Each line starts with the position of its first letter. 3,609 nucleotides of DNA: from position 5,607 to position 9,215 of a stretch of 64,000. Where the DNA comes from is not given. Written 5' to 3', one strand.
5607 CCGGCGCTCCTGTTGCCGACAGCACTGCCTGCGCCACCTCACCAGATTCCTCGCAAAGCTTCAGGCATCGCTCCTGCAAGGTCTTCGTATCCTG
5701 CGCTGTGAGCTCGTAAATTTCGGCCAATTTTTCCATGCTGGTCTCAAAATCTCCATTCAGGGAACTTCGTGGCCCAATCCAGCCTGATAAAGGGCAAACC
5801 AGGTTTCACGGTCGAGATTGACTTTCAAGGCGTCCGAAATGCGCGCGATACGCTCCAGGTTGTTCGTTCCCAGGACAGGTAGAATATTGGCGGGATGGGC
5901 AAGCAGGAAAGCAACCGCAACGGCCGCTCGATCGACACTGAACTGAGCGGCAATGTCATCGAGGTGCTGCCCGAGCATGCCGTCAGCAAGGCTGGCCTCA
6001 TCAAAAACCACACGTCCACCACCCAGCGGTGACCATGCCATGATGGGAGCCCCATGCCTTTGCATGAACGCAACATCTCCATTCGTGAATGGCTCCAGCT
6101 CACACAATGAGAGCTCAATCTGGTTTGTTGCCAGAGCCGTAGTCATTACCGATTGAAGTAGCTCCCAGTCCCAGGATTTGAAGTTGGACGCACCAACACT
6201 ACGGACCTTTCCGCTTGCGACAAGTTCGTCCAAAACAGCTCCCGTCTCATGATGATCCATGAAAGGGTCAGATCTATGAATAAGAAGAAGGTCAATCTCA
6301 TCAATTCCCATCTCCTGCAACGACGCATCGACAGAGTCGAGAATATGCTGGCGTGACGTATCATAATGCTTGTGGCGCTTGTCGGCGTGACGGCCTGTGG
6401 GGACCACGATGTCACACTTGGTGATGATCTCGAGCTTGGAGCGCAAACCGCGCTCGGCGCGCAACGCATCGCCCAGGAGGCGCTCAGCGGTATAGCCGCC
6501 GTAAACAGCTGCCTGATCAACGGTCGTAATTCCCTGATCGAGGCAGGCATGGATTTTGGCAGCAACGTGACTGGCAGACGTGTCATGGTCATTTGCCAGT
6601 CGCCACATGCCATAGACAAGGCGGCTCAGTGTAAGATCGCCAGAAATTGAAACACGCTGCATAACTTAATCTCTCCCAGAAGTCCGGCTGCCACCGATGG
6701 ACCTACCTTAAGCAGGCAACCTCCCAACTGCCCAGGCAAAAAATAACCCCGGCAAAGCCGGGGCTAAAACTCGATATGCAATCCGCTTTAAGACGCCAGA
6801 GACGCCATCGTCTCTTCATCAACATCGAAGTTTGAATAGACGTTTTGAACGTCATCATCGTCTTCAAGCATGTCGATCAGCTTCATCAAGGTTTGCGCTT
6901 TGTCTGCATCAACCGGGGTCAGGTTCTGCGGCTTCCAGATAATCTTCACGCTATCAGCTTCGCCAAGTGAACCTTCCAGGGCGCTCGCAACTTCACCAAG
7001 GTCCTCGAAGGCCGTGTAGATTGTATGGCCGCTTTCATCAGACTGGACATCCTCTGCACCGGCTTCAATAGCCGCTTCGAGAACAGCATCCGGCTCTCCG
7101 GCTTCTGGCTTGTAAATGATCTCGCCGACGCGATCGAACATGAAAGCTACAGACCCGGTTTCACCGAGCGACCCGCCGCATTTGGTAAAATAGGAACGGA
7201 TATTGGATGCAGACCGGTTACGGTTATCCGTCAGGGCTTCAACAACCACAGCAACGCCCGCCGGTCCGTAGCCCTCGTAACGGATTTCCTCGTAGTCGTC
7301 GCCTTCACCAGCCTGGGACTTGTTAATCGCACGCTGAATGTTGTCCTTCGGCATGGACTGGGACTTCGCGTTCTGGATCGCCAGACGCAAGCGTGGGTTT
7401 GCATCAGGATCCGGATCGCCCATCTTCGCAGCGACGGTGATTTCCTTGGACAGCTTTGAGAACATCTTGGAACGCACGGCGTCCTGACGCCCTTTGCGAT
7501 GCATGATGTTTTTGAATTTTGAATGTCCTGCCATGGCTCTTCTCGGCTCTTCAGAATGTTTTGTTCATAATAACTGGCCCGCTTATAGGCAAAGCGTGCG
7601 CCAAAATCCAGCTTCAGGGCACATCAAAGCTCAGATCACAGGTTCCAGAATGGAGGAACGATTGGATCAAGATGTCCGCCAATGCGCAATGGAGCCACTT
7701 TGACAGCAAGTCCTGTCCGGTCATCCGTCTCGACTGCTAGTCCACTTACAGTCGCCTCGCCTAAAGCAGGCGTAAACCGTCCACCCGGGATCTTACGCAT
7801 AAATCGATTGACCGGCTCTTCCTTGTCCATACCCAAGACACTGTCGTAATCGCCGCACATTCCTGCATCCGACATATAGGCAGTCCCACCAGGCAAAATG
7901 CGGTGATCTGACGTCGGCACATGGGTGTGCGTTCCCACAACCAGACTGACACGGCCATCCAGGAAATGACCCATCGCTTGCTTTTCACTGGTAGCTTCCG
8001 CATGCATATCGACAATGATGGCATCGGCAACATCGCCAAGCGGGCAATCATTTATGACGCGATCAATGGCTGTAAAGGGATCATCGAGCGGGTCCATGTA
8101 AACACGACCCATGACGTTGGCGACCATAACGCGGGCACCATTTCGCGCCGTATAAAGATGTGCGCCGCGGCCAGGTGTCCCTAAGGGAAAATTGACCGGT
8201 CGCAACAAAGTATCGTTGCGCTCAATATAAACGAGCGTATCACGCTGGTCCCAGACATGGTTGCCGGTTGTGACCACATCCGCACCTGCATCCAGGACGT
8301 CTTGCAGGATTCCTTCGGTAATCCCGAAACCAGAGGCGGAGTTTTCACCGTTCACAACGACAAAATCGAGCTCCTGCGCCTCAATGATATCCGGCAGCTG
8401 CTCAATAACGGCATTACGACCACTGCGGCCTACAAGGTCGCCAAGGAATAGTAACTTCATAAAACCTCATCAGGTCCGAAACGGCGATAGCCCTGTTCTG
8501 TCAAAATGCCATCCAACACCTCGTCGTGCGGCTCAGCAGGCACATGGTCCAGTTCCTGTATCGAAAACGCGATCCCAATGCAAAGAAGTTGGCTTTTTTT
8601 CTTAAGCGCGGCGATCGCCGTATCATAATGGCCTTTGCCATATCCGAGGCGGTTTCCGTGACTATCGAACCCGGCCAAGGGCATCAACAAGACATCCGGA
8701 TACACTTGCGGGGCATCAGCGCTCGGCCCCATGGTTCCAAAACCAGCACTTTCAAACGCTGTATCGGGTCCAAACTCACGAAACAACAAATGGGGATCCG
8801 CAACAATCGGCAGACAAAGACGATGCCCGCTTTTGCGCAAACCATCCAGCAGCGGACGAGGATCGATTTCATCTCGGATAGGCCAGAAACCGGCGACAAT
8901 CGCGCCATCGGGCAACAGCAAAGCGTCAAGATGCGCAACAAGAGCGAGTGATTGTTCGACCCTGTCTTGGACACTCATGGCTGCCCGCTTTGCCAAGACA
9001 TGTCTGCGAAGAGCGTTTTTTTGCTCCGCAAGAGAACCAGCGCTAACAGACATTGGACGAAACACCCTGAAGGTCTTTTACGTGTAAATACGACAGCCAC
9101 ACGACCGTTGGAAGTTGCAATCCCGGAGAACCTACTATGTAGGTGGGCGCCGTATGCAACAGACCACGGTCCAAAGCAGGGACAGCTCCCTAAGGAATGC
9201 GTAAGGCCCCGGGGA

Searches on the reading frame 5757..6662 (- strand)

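Call 46: search_protein_families(library=pfam, proteins=[window:5757-6662:-], max_evalue=0.0001)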
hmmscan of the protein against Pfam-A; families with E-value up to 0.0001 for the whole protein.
window:5757-6662:- (301 aa): 1 family
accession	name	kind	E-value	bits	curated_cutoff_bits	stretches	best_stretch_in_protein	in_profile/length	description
PF00248.27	Aldo_ket_red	-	1.1e-50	172.8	24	1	14-288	1-283/291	Aldo/keto reductase family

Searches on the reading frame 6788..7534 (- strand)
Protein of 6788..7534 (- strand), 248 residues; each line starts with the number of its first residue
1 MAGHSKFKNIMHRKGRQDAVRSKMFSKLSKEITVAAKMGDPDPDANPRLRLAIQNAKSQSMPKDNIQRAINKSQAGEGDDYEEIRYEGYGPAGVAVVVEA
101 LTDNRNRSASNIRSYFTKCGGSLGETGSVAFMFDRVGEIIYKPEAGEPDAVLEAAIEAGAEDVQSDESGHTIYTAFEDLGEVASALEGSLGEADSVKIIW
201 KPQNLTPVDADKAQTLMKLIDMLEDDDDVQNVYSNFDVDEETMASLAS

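Call 46: search_protein_families(library=pfam, proteins=[window:6788-7534:-], max_evalue=0.0001)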
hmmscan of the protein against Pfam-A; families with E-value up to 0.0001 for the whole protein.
window:6788-7534:- (248 aa): 2 families
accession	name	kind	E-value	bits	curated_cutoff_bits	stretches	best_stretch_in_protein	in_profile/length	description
PF01709.26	Transcrip_reg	-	2.2e-61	206.7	27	1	81-236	1-160/160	TACO1/YebC second and third domain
PF20772.2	TACO1_YebC_N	-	1.3e-32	112.5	36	1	5-74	1-71/73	TACO1/YebC protein N-terminal domain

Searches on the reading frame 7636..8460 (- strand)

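Call 46: search_protein_families(library=pfam, proteins=[window:7636-8460:-], max_evalue=0.0001)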
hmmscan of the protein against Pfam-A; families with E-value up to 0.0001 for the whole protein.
window:7636-8460:- (274 aa): 2 families
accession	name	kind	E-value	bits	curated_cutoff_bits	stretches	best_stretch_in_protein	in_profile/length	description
PF13277.11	YmdB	-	3.3e-101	338.2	27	1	4-257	1-252/253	YmdB-like protein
PF00149.33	Metallophos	-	2e-08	35.4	21.5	1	1-182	1-191/191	Calcineurin-like phosphoesterase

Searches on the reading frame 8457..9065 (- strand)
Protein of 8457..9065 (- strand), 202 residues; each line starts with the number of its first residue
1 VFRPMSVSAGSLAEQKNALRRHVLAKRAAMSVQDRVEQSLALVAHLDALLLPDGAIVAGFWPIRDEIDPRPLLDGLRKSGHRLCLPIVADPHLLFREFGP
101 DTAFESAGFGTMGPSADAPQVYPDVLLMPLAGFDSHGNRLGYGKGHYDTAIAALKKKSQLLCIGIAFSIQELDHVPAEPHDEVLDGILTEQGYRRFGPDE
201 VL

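Call 46: search_protein_families(library=pfam, proteins=[window:8457-9065:-], max_evalue=0.0001)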
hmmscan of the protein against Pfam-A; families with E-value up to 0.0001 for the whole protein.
window:8457-9065:- (202 aa): 1 family
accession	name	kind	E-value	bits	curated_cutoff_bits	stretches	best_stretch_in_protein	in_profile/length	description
PF01812.26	5-FTHF_cyc-lig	-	6.5e-30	104.9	27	1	16-190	1-186/186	5-formyltetrahydrofolate cyclo-ligase family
